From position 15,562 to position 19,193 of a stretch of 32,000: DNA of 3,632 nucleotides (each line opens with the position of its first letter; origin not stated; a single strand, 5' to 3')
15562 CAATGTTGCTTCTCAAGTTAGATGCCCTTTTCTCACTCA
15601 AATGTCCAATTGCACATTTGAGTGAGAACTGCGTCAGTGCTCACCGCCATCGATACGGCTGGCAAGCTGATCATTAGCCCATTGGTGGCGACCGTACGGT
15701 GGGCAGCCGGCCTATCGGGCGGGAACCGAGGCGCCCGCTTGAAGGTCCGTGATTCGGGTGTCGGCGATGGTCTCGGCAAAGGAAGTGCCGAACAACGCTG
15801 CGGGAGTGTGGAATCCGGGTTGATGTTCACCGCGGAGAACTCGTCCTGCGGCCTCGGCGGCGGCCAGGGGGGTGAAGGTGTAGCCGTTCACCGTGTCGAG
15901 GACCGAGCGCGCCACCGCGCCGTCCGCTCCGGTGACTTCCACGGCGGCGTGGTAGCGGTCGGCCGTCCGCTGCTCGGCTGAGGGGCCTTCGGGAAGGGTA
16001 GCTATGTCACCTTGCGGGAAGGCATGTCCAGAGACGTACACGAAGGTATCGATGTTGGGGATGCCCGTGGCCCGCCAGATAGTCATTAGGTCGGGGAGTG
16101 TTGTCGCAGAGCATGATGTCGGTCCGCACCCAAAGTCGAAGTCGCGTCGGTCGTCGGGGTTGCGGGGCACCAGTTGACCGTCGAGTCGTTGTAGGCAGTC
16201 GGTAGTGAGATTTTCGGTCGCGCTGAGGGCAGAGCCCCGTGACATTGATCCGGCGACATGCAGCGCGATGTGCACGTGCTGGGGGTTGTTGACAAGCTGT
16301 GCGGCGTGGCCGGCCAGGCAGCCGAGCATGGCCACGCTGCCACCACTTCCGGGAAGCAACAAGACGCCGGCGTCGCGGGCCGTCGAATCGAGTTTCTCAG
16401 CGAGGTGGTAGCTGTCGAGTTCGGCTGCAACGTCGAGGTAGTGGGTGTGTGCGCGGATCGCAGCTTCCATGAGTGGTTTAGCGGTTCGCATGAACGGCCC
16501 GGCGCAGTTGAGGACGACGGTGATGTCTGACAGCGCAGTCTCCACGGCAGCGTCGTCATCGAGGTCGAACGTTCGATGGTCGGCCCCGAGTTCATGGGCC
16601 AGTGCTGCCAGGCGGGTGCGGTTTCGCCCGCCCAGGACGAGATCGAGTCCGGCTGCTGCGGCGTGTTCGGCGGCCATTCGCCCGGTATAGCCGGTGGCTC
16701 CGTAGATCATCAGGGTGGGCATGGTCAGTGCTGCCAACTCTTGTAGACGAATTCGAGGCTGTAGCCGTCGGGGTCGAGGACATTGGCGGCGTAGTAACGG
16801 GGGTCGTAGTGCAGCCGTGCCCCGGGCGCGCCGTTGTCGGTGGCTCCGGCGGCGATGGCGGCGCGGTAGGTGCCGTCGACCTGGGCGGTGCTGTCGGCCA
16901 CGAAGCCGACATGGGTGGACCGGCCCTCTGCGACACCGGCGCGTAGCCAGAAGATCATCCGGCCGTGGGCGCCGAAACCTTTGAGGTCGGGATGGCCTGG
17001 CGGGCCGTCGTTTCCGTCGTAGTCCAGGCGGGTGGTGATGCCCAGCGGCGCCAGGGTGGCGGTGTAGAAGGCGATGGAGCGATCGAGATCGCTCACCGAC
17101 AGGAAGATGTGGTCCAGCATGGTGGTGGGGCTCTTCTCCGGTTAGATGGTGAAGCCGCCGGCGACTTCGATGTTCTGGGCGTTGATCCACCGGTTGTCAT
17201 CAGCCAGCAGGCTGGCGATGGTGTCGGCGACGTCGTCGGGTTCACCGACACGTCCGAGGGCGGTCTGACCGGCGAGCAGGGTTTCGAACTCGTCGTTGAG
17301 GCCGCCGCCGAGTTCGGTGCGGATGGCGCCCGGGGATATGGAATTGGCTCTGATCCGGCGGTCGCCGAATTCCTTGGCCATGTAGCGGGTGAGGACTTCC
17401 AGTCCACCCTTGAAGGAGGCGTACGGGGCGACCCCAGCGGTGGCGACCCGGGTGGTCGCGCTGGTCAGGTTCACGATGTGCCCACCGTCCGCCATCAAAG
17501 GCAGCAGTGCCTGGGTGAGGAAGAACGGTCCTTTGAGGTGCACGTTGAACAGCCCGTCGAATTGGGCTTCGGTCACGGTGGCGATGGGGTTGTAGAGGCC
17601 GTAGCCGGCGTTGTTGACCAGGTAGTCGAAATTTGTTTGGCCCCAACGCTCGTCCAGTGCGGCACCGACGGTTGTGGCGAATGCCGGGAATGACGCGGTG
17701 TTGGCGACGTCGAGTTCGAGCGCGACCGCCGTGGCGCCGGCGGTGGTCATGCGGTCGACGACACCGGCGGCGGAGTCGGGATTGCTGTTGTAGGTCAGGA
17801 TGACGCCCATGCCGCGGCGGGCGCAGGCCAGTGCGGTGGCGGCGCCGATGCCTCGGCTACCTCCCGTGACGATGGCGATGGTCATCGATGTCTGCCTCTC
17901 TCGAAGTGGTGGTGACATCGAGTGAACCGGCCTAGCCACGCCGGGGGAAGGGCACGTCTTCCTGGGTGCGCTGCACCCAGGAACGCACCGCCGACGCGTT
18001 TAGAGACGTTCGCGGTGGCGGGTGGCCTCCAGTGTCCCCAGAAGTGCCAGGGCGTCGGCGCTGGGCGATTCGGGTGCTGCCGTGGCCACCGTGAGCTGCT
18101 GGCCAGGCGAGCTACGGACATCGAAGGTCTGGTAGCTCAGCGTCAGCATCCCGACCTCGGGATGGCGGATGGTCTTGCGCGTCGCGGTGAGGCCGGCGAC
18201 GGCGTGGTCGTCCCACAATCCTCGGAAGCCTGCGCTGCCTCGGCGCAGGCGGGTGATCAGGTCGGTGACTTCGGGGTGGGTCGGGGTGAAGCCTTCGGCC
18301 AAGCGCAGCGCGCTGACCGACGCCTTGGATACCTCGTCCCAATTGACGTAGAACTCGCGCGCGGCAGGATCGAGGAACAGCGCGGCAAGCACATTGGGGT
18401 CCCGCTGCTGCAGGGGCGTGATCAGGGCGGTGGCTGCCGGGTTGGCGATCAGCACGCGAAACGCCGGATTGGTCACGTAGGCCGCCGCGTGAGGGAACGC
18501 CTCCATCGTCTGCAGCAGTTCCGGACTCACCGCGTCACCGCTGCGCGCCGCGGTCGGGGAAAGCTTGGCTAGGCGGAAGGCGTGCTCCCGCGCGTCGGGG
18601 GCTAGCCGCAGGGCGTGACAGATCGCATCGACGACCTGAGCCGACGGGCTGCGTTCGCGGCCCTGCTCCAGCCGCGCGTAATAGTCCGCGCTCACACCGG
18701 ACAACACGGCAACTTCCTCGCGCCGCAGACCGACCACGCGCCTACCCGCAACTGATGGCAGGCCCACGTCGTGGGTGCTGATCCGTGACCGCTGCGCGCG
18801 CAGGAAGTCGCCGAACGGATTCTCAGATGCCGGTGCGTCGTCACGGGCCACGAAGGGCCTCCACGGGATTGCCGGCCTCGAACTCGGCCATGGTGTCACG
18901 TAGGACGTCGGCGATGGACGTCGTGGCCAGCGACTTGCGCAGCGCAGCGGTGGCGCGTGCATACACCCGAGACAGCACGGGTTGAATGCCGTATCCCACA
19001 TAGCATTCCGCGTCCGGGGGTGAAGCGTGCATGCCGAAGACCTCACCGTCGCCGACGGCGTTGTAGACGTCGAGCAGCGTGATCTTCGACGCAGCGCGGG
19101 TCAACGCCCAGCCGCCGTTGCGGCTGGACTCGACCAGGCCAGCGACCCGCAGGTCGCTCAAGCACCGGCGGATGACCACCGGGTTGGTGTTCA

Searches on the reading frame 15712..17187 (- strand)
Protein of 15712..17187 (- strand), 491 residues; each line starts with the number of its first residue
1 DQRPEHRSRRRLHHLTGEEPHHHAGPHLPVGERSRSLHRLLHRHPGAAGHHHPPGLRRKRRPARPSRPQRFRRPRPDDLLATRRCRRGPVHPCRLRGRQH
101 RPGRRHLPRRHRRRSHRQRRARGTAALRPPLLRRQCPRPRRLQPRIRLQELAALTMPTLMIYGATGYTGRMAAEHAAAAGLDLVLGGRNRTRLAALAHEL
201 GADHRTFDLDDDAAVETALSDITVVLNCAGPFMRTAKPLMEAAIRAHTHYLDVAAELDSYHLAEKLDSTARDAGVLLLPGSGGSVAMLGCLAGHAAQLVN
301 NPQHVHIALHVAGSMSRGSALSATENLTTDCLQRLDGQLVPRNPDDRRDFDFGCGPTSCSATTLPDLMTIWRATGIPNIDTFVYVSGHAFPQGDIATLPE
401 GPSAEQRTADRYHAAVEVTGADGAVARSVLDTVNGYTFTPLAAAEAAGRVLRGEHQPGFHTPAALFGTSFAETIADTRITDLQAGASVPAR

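Call 73: search_protein_families(library=pfam, proteins=[window:15712-17187:-], max_evalue=0.00001)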
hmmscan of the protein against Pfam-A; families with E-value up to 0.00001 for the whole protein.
window:15712-17187:- (491 aa): 2 families
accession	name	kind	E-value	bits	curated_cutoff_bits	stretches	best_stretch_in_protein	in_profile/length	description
PF03435.24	Sacchrp_dh_NADP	-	1e-12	49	25.1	1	160-275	2-126/129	Saccharopine dehydrogenase NADP binding domain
PF13460.12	NAD_binding_10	-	1.7e-08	35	27.2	1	163-248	1-90/184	NAD(P)H-binding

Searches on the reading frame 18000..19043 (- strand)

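Call 73: search_protein_families(library=pfam, proteins=[window:18000-19043:-], max_evalue=0.00001)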
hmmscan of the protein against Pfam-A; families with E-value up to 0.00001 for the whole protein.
window:18000-19043:- (347 aa): 3 families
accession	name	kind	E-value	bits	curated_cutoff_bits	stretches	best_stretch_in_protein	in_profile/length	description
PF17765.7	MLTR_LBD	-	7.6e-47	159.9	26.3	1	172-335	1-168/168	MmyB-like transcription regulator ligand binding domain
PF13560.12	HTH_31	-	5e-13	49.6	27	1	77-154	2-63/64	Helix-turn-helix domain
PF01381.28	HTH_3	-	1.9e-07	31.5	23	1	105-150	9-53/55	Helix-turn-helix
